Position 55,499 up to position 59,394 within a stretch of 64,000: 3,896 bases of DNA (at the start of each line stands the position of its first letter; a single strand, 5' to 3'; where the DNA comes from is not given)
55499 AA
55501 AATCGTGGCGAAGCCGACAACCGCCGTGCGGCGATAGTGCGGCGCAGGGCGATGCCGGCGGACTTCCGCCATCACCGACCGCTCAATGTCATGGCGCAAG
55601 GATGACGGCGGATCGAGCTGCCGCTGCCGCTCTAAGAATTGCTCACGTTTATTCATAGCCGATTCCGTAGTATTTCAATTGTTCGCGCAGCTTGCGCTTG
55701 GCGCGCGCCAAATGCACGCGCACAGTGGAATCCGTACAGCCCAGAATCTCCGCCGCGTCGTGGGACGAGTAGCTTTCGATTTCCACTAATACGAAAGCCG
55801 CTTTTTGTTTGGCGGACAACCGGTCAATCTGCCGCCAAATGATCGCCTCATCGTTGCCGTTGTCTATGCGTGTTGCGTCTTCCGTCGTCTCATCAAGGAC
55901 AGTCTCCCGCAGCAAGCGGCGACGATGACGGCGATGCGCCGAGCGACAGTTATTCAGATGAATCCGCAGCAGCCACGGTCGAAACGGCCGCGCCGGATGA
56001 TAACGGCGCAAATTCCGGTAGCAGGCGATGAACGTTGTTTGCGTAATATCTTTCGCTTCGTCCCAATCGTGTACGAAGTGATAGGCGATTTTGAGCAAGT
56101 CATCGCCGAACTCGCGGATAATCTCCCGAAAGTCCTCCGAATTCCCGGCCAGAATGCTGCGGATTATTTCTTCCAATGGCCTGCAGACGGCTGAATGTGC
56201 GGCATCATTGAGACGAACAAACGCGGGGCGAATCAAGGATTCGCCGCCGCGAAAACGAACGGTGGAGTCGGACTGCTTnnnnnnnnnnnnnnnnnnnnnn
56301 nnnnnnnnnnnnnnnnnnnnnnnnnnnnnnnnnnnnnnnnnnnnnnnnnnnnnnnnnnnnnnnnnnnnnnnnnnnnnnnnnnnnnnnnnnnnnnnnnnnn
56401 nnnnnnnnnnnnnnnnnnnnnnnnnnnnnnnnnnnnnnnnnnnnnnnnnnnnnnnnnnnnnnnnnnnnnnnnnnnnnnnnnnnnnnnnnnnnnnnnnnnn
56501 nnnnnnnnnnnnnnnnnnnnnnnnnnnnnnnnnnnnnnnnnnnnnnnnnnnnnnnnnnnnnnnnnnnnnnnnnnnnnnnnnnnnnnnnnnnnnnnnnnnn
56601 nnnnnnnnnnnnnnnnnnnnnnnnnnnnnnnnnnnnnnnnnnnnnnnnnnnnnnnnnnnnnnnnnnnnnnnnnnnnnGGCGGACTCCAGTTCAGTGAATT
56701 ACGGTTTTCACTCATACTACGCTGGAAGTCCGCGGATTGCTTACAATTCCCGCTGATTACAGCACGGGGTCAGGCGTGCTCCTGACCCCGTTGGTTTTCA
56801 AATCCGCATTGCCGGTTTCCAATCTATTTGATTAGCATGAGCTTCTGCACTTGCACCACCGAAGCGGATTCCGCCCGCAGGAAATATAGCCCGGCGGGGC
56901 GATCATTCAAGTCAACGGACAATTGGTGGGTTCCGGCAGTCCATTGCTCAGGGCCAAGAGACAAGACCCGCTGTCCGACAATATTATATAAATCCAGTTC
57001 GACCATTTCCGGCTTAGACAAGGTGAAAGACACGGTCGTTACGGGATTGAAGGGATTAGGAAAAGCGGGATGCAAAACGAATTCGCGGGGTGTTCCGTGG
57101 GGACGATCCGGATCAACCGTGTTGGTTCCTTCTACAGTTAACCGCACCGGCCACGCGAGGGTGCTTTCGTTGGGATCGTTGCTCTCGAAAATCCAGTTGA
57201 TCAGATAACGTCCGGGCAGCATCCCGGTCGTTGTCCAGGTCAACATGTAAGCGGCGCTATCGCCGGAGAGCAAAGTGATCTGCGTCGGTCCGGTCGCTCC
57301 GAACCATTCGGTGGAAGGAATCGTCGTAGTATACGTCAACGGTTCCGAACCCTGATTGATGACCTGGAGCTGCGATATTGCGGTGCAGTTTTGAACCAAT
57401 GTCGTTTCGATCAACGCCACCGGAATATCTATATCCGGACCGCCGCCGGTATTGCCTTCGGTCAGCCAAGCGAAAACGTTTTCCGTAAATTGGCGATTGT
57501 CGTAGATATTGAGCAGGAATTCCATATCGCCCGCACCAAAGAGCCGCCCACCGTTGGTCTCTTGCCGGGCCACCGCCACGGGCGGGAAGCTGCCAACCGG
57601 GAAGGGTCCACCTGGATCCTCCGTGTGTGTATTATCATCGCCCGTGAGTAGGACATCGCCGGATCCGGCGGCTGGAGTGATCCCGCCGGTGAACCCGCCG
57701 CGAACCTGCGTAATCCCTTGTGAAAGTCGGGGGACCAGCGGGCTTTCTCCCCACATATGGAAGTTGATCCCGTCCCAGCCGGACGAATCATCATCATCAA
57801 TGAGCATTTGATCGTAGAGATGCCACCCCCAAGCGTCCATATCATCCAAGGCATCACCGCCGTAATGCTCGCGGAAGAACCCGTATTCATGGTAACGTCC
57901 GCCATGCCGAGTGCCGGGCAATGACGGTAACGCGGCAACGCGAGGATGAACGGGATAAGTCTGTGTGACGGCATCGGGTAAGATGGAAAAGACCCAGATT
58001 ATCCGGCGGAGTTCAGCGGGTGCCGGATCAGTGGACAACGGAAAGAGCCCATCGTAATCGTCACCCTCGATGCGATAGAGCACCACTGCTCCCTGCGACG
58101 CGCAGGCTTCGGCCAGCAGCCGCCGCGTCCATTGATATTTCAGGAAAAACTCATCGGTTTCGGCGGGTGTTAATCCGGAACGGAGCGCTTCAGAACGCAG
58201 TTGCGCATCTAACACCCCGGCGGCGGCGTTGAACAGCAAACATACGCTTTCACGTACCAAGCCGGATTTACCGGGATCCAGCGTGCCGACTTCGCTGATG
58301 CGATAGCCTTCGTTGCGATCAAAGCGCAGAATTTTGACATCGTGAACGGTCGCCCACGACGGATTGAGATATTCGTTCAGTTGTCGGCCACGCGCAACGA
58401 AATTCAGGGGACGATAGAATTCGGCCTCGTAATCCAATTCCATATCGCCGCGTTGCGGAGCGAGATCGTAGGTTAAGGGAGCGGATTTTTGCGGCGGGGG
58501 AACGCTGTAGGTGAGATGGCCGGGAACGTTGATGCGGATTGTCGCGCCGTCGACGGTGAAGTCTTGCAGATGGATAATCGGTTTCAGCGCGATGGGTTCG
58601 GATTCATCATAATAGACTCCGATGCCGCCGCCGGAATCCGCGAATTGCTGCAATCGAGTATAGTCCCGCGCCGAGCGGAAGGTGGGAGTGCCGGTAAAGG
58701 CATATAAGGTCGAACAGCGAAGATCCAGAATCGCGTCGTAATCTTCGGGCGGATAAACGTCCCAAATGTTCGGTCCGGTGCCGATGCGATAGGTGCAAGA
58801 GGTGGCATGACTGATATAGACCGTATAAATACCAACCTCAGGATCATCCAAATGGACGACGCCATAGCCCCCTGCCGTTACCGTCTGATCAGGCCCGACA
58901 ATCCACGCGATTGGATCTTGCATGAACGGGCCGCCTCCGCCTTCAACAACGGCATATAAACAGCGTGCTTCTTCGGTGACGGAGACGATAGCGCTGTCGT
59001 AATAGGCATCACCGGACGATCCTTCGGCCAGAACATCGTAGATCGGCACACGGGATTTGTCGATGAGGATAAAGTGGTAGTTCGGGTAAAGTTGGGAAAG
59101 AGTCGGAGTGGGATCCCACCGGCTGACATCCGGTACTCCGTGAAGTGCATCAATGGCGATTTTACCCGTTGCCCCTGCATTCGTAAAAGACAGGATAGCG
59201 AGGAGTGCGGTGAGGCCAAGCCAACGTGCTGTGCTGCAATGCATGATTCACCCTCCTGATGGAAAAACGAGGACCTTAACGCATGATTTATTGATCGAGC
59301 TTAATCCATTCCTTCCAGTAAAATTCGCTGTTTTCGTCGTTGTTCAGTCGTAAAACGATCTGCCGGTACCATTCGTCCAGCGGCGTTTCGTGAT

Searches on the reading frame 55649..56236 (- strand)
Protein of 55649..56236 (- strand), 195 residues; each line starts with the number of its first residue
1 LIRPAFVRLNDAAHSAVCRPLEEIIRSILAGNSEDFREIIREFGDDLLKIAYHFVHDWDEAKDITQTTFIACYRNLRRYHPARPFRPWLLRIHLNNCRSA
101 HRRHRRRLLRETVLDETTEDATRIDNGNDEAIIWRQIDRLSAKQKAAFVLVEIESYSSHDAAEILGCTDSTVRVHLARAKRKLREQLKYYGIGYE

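Call 33: search_protein_families(library=pfam, proteins=[window:55649-56236:-], max_evalue=0.001)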
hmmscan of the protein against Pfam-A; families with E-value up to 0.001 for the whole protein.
window:55649-56236:- (195 aa): 4 families
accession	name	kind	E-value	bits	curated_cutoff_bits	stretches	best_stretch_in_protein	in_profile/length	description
PF08281.18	Sigma70_r4_2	-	2.6e-14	53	25.7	1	132-183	3-54/54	Sigma-70, region 4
PF04542.20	Sigma70_r2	-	6.3e-14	52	24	1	40-107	2-71/71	Sigma-70 region 2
PF22233.2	PhyR_sigma-like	-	5.6e-07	29.7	27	1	139-186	3-50/50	Response regulator PhyR, sigma-like domain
PF04545.22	Sigma70_r4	-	7.8e-07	29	24.1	1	137-185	2-50/50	Sigma-70, region 4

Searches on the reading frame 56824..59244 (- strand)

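Call 33: search_protein_families(library=pfam, proteins=[window:56824-59244:-], max_evalue=0.001)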
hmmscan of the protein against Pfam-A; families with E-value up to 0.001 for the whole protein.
window:56824-59244:- (806 aa): 1 family
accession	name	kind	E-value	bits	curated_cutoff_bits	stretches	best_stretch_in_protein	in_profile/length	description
PF18962.6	Por_Secre_tail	-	2.5e-08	34.5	27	1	728-803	2-74/75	Secretion system C-terminal sorting domain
